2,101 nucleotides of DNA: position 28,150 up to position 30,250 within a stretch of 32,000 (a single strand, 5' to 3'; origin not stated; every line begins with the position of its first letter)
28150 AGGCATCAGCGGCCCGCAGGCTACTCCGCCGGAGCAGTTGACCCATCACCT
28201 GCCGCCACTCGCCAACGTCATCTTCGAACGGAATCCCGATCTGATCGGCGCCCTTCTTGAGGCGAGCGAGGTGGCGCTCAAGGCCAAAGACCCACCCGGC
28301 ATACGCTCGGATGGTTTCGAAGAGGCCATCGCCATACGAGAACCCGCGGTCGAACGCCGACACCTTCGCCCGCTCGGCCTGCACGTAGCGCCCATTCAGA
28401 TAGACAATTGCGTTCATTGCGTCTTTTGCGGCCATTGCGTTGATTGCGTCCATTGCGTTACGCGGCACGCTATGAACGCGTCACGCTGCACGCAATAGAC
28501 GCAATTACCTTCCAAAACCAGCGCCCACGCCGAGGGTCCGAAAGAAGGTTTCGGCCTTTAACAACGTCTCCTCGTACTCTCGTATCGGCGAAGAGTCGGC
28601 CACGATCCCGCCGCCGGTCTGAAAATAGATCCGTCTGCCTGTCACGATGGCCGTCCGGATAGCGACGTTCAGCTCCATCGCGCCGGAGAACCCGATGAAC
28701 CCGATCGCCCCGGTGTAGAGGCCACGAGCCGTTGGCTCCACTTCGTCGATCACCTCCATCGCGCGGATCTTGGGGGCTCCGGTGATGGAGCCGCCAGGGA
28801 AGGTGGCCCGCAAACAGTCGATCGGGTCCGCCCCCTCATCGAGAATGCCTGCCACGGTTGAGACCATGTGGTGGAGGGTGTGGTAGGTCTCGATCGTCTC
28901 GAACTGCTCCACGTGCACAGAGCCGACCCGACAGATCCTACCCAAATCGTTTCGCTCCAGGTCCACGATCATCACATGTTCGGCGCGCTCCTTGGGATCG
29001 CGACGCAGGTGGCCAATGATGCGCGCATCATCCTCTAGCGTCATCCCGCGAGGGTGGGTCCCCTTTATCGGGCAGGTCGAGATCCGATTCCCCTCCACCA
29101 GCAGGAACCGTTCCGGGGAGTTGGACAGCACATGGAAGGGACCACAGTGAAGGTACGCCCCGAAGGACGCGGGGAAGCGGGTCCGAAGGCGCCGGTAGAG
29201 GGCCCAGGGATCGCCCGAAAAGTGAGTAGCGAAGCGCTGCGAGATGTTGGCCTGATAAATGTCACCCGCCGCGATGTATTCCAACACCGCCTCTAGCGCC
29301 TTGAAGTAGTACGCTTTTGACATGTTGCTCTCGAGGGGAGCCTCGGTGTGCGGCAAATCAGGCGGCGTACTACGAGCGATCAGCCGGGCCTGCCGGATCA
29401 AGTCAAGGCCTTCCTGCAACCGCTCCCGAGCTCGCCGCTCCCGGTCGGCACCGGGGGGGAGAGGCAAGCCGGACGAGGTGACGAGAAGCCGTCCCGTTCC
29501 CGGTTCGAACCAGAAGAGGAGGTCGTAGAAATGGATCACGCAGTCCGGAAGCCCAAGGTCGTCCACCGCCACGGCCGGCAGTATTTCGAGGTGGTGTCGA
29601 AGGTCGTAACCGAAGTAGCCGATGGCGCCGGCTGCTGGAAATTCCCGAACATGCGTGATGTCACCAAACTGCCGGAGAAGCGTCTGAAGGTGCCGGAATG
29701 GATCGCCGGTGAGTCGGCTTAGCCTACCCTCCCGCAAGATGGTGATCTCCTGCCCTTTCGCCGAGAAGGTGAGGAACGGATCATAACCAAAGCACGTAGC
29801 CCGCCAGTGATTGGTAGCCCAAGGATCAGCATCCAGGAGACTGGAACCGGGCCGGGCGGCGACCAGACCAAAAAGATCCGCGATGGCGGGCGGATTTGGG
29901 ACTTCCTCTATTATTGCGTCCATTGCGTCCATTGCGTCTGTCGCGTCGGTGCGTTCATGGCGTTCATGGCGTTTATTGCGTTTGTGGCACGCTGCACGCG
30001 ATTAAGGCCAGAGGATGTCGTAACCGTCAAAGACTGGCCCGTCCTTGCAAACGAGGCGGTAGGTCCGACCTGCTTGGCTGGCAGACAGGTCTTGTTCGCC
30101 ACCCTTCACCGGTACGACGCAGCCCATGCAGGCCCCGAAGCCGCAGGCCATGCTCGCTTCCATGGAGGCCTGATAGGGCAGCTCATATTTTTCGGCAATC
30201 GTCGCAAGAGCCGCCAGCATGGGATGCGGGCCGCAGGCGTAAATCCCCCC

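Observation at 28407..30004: Homologous 9-bp-periodic cassettes precisely fill two gene junctions and provide both the upstream stop codon and multiple in-frame ATGs for the downstream gene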

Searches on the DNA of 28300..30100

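Call 53: search_rna_families(source=window, start=28300, end=30100, threshold=evalue, max_evalue=1)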
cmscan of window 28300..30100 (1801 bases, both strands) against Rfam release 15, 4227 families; matches with E-value up to 1: 2.
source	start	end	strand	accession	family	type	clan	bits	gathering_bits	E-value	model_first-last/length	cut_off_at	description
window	28415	28506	+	RF03562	mir-2004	Gene; miRNA;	-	21.2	100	0.8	1-98/98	no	mir-2004 microRNA precursor family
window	28300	28360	+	RF02649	Trans44_sRNA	Gene; sRNA;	-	16.2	108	0.19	190-267/267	5'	Ruegeria trans44 sRNA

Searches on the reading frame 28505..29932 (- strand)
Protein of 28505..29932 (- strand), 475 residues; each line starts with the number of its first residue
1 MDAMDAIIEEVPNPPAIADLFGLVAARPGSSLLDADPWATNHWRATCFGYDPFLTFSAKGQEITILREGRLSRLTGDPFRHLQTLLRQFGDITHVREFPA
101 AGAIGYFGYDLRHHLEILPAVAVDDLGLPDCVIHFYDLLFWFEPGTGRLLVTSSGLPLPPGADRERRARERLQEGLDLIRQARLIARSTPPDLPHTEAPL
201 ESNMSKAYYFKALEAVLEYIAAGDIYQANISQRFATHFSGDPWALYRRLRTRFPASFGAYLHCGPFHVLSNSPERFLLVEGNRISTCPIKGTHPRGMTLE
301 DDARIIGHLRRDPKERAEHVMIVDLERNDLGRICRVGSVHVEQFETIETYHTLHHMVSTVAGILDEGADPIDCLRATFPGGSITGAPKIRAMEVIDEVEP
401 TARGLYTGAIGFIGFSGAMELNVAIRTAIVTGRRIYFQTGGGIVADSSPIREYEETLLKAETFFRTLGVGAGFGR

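Call 9: find_encoding_contigs(protein=window:28505-29932:-, flank=10000, max_places=10)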
Protein window:28505-29932:- (475 aa): 10 contigs read that carry it; 7 places shown.
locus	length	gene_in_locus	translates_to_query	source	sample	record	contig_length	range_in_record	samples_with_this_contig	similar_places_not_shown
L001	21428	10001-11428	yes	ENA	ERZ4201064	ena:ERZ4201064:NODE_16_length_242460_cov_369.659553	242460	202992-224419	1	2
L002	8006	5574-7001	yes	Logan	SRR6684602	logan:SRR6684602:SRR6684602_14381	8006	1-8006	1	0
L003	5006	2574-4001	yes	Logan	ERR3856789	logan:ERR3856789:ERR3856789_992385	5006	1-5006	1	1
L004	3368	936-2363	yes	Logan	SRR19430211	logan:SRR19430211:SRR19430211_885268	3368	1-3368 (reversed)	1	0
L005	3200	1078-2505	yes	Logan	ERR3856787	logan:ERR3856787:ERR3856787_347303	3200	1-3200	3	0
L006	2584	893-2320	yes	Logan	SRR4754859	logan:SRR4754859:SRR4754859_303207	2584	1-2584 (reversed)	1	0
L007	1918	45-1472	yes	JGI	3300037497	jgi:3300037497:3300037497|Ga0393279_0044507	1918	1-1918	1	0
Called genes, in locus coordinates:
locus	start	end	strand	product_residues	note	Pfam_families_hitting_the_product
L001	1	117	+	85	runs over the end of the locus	-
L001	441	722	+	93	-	-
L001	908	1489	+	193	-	PF00156:Pribosyltran, PF14681:UPRTase (weak)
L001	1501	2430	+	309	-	PF02729:OTCace_N, PF00185:OTCace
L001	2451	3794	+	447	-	PF01979:Amidohydro_1, PF12890:DHOase, PF07969:Amidohydro_3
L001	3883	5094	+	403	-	PF00988:CPSase_sm_chain, PF00117:GATase, PF07722:Peptidase_C26 (faint)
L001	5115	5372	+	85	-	PF14076:DUF4258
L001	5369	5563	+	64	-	PF10049:DUF2283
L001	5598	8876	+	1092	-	PF25596:CPSase_L_D1, PF01071:GARS_A (faint), PF02786:CPSase_L_D2, PF02787:CPSase_L_D3, PF25596:CPSase_L_D1, PF02786:CPSase_L_D2, PF15632:ATPgrasp_Ter (weak), PF02142:MGS, +5 more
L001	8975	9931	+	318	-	PF00175:NAD_binding_1, PF10418:DHODB_Fe-S_bind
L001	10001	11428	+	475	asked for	PF04715:, PF00425:Chorismate_bind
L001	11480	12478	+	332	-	PF01063:Aminotran_4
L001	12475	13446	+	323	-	PF01180:DHO_dh, PF01207:Dus (faint), PF03060:NMO (weak)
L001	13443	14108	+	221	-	PF00633:HHH (faint), PF00730:HhH-GPD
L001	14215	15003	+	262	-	PF13743:Thioredoxin_5 (faint), PF13098:Thioredoxin_2 (weak), PF13462:Thioredoxin_4, PF01323:DSBA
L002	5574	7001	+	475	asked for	PF04715:, PF00425:Chorismate_bind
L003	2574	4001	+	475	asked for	PF04715:, PF00425:Chorismate_bind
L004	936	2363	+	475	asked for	PF04715:, PF00425:Chorismate_bind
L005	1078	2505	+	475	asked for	PF04715:, PF00425:Chorismate_bind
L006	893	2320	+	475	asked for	PF04715:, PF00425:Chorismate_bind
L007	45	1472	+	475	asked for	PF04715:, PF00425:Chorismate_bind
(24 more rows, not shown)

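Call 25: find_homologous_proteins(query=window:28505-29932:-, max_evalue=1e-30)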
Query window:28505-29932:- (475 aa): 7998 proteins with E <= 1e-30 among 8000 candidates; the best 120 are listed.
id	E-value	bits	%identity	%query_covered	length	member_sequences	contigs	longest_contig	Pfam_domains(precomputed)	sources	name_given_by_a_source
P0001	0.0e+0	1038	95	100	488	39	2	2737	PF04715.20,PF00425.25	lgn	-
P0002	3.4e-290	981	89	100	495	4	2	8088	PF04715.20,PF00425.25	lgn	-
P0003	9.4e-281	950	87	100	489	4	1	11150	PF04715.20,PF00425.25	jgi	jgi:para-aminobenzoate synthetase component 1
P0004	5.9e-276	934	86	99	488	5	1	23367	PF04715.20,PF00425.25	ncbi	-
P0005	2.6e-270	915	84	100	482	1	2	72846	PF04715.20,PF00425.25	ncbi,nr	ncbi:MAG: aminodeoxychorismate synthase component I [candidate division NC10 bacterium]|nr:aminodeox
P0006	2.7e-270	915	84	100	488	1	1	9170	PF04715.20,PF00425.25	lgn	-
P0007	5.3e-270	914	84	99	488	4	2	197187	PF04715.20,PF00425.25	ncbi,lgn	-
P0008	4.5e-267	905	84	98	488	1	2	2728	PF04715.20,PF00425.25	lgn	-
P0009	4.4e-264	895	83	99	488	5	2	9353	PF04715.20,PF00425.25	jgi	jgi:para-aminobenzoate synthetase component I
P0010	5.0e-263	891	82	99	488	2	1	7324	PF04715.20,PF00425.25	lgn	-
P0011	1.8e-261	886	82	99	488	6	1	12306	PF04715.20,PF00425.25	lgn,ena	-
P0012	2.0e-258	876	80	99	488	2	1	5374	PF04715.20,PF00425.25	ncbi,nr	ncbi:MAG: aminodeoxychorismate synthase, component I [Candidatus Methylomirabilota bacterium]|nr:MAG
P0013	2.6e-258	876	80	100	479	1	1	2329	PF04715.20,PF00425.25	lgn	-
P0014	6.1e-256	868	80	99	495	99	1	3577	PF04715.20,PF00425.25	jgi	jgi:para-aminobenzoate synthetase component 1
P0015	6.3e-256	868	80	99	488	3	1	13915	PF04715.20,PF00425.25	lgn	-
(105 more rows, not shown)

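Call 27: find_encoding_contigs(protein=P0001, flank=3000, max_places=4)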
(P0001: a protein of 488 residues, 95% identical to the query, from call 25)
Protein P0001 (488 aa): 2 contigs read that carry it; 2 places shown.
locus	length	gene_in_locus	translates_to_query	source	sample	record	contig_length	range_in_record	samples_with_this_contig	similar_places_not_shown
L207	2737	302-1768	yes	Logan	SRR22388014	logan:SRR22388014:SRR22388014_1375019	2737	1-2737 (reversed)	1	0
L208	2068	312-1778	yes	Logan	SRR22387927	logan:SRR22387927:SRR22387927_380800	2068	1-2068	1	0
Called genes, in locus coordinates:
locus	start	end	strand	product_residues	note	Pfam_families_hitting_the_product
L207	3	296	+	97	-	?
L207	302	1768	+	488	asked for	PF04715:, PF00425:Chorismate_bind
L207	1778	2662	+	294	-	PF01063:Aminotran_4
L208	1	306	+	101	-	?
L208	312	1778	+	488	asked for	PF04715:, PF00425:Chorismate_bind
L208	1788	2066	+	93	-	?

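Call 28: find_encoding_contigs(protein=P0002, flank=4000, max_places=3)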
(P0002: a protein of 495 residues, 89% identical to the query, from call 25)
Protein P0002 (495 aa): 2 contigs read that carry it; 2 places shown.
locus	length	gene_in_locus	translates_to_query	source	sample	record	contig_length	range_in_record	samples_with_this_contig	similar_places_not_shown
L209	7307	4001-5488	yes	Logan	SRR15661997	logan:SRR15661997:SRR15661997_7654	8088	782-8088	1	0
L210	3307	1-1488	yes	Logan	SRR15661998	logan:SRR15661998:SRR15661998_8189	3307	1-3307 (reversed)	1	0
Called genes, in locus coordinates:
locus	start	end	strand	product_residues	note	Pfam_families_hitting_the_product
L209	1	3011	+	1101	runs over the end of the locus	PF25596:CPSase_L_D1, PF02786:CPSase_L_D2, PF02787:CPSase_L_D3, PF25596:CPSase_L_D1, PF02786:CPSase_L_D2, PF02222:ATP-grasp (weak), PF15632:ATPgrasp_Ter (weak), PF02142:MGS, +4 more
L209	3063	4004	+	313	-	PF00175:NAD_binding_1, PF10418:DHODB_Fe-S_bind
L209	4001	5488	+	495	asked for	PF04715:, PF00425:Chorismate_bind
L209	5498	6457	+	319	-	PF01063:Aminotran_4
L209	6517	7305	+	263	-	?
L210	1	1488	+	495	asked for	PF04715:, PF00425:Chorismate_bind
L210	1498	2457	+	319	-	PF01063:Aminotran_4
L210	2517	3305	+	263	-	?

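Call 29: find_encoding_contigs(protein=P0007, flank=10000, max_places=3)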
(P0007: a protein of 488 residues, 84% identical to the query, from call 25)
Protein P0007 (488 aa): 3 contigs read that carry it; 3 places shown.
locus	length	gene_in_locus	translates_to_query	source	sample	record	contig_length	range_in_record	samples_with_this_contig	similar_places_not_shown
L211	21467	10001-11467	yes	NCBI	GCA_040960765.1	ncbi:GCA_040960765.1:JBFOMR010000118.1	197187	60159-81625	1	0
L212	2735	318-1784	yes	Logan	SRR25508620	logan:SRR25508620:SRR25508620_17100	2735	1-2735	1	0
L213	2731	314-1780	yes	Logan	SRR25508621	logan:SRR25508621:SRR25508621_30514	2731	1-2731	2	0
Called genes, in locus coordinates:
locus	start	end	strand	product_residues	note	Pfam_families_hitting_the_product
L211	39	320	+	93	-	-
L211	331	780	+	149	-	PF01243:PNPOx_N, PF12900:Pyridox_ox_2, PF16242:Pyrid_ox_like (weak)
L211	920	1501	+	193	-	PF00156:Pribosyltran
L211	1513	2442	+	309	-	PF02729:OTCace_N, PF00185:OTCace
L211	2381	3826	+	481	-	PF12890:DHOase, PF01979:Amidohydro_1, PF07969:Amidohydro_3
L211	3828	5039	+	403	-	PF00988:CPSase_sm_chain, PF00117:GATase, PF07722:Peptidase_C26 (faint)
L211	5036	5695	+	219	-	PF01596:Methyltransf_3, PF01135:PCMT (weak), PF13847:Methyltransf_31, PF08241:Methyltransf_11 (weak), PF13578:Methyltransf_24, PF13649:Methyltransf_25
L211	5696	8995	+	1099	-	PF25596:CPSase_L_D1, PF02786:CPSase_L_D2, PF07478:Dala_Dala_lig_C (weak), PF02787:CPSase_L_D3, PF25596:CPSase_L_D1, PF02222:ATP-grasp (weak), PF02786:CPSase_L_D2, PF02142:MGS, +7 more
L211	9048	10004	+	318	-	PF00175:NAD_binding_1, PF10418:DHODB_Fe-S_bind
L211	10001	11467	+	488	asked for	PF04715:, PF00425:Chorismate_bind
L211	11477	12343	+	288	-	PF01063:Aminotran_4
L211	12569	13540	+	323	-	PF01180:DHO_dh, PF01207:Dus, PF00977:His_biosynth (faint), PF03060:NMO (weak)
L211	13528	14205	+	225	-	PF00730:HhH-GPD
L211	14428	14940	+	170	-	-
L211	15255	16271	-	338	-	PF00316:FBPase, PF18913:FBPase_C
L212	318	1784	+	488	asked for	PF04715:, PF00425:Chorismate_bind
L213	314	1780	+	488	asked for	PF04715:, PF00425:Chorismate_bind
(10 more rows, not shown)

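Call 32: list_cluster_members(proteins=[window:28505-29932:-, window:27455-28453:-, P0001])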
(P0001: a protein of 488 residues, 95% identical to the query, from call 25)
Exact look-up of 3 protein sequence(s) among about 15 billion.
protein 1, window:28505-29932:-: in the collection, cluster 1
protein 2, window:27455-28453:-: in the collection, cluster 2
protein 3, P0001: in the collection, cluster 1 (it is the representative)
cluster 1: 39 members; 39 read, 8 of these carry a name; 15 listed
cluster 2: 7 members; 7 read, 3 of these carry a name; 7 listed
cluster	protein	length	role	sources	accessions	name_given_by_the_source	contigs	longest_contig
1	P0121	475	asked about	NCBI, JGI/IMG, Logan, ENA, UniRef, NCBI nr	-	-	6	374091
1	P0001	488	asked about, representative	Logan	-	-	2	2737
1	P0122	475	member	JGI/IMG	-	para-aminobenzoate synthetase component 1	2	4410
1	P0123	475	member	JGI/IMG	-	para-aminobenzoate synthetase component 1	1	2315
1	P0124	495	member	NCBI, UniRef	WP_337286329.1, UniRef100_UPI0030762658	aminodeoxychorismate synthase component I [Candidatus Methylomirabilis sp.] | aminodeoxychorismate synthase component I n=1 Tax=Candidatus Methylomirabilis sp. ...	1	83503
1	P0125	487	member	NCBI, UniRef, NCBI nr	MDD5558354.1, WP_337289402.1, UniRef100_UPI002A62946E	aminodeoxychorismate synthase component I [Candidatus Methylomirabilis sp.] | aminodeoxychorismate synthase component I n=1 Tax=Candidatus Methylomirabilis sp. ...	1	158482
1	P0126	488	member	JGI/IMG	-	para-aminobenzoate synthetase component I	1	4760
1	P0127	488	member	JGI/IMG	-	para-aminobenzoate synthetase component 1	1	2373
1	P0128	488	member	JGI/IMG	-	para-aminobenzoate synthetase component I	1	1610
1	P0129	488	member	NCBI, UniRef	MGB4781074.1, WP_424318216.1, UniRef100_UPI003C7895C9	aminodeoxychorismate synthase component I [Candidatus Methylomirabilis sp.] | aminodeoxychorismate synthase component I n=1 Tax=Candidatus Methylomirabilis sp. ...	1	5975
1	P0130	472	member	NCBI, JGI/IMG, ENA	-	-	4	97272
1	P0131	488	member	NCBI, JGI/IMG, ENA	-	-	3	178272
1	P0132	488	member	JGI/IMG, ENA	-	-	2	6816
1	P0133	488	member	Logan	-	-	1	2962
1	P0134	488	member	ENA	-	-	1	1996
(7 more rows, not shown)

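Call 34: find_encoding_contigs(protein=P0130, flank=10000, max_places=4)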
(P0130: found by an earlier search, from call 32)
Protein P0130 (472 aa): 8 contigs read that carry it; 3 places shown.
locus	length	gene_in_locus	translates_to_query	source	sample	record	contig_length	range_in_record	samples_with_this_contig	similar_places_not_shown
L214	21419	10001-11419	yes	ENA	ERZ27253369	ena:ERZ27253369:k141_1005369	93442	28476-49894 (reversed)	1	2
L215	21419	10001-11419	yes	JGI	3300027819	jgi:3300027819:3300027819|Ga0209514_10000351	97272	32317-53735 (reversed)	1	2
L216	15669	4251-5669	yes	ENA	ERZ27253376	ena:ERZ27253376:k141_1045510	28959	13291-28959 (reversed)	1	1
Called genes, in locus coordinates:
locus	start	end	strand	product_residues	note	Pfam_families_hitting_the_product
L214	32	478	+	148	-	PF18765:Polbeta, PF01909:NTP_transf_2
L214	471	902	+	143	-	PF01934:HepT-like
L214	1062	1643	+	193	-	PF00156:Pribosyltran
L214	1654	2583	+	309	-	PF02729:OTCace_N, PF00185:OTCace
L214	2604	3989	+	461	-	PF01979:Amidohydro_1, PF12890:DHOase, PF07969:Amidohydro_3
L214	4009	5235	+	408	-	PF00988:CPSase_sm_chain, PF00117:GATase, PF07722:Peptidase_C26 (faint)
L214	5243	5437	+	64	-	PF10049:DUF2283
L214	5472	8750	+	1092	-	PF25596:CPSase_L_D1, PF02222:ATP-grasp (weak), PF02786:CPSase_L_D2, PF07478:Dala_Dala_lig_C (weak), PF02787:CPSase_L_D3, PF25596:CPSase_L_D1, PF02786:CPSase_L_D2, PF02142:MGS, +6 more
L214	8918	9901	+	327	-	PF00175:NAD_binding_1 (faint), PF10418:DHODB_Fe-S_bind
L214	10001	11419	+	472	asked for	PF04715:, PF00425:Chorismate_bind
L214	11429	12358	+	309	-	PF01063:Aminotran_4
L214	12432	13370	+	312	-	PF01180:DHO_dh, PF01207:Dus, PF03060:NMO (weak)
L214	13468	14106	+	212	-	PF00730:HhH-GPD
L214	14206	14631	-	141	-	PF05168:HEPN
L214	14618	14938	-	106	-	PF01909:NTP_transf_2, PF18765:Polbeta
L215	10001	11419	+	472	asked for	PF04715:, PF00425:Chorismate_bind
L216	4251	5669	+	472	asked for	PF04715:, PF00425:Chorismate_bind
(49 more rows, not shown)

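Call 35: find_encoding_contigs(protein=P0122, flank=3000, max_places=3)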
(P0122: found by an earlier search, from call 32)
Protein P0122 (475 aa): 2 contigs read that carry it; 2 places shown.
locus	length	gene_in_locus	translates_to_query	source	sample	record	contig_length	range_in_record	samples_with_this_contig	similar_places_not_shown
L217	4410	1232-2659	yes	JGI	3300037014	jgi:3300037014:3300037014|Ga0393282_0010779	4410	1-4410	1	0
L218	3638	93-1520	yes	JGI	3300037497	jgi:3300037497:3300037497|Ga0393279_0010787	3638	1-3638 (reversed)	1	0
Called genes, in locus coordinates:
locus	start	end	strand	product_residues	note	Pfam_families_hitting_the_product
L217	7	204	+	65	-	-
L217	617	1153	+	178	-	PF00175:NAD_binding_1, PF10418:DHODB_Fe-S_bind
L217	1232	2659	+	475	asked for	PF04715:, PF00425:Chorismate_bind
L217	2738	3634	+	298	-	PF01063:Aminotran_4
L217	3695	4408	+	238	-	?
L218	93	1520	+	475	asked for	PF04715:, PF00425:Chorismate_bind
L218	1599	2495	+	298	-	PF01063:Aminotran_4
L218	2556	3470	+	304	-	PF01180:DHO_dh, PF01207:Dus (faint), PF03060:NMO (weak)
